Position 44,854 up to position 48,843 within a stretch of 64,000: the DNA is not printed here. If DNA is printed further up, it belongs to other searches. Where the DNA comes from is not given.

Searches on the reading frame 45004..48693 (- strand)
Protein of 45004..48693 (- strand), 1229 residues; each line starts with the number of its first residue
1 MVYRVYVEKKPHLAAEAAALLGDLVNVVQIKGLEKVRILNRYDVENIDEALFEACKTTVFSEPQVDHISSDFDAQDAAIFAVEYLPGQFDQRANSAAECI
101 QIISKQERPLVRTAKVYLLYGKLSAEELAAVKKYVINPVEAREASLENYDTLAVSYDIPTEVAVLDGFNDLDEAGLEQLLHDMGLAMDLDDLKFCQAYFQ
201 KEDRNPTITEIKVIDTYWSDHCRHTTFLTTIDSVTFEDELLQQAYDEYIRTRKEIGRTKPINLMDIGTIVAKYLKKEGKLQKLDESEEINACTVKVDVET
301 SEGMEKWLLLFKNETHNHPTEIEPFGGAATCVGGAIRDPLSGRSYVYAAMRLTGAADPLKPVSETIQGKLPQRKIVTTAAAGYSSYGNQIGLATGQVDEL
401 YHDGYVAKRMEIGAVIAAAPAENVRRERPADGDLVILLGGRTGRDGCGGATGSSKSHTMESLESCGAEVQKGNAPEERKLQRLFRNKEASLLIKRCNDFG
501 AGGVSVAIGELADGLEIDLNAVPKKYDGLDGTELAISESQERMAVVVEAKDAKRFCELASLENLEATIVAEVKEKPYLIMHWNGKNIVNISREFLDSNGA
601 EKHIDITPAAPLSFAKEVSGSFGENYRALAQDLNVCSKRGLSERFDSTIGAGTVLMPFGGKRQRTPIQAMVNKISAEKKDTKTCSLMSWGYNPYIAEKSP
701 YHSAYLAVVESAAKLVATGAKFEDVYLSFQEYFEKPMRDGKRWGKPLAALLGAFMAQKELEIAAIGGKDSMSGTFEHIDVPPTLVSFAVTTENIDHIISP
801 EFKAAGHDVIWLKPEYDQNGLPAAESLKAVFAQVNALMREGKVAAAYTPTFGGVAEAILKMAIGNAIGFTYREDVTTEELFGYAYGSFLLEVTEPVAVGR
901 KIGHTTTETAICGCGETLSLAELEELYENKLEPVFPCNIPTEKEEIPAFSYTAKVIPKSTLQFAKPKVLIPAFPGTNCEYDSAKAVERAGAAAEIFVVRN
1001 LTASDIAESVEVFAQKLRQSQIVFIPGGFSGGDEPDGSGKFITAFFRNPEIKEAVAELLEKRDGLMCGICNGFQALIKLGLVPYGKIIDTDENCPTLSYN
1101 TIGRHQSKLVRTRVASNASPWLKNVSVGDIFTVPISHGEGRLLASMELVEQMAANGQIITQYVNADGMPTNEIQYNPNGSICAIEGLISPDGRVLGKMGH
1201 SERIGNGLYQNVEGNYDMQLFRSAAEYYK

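Call 48: search_protein_families(library=pfam, proteins=[window:45004-48693:-], max_evalue=1e-8)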
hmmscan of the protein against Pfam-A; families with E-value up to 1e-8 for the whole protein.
window:45004-48693:- (1229 aa): 3 families
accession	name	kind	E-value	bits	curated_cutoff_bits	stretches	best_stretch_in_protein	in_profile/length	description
PF13507.12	GATase_5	-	1e-80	271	27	1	965-1227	1-259/260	CobB/CobQ-like glutamine amidotransferase domain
PF02769.27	AIRS_C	-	2.2e-26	93.3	23.1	1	431-582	2-155/156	AIR synthase related protein, C-terminal domain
PF18072.6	FGAR-AT_linker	-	4e-11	43.7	26.6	1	176-224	1-49/50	Formylglycinamide ribonucleotide amidotransferase linker domain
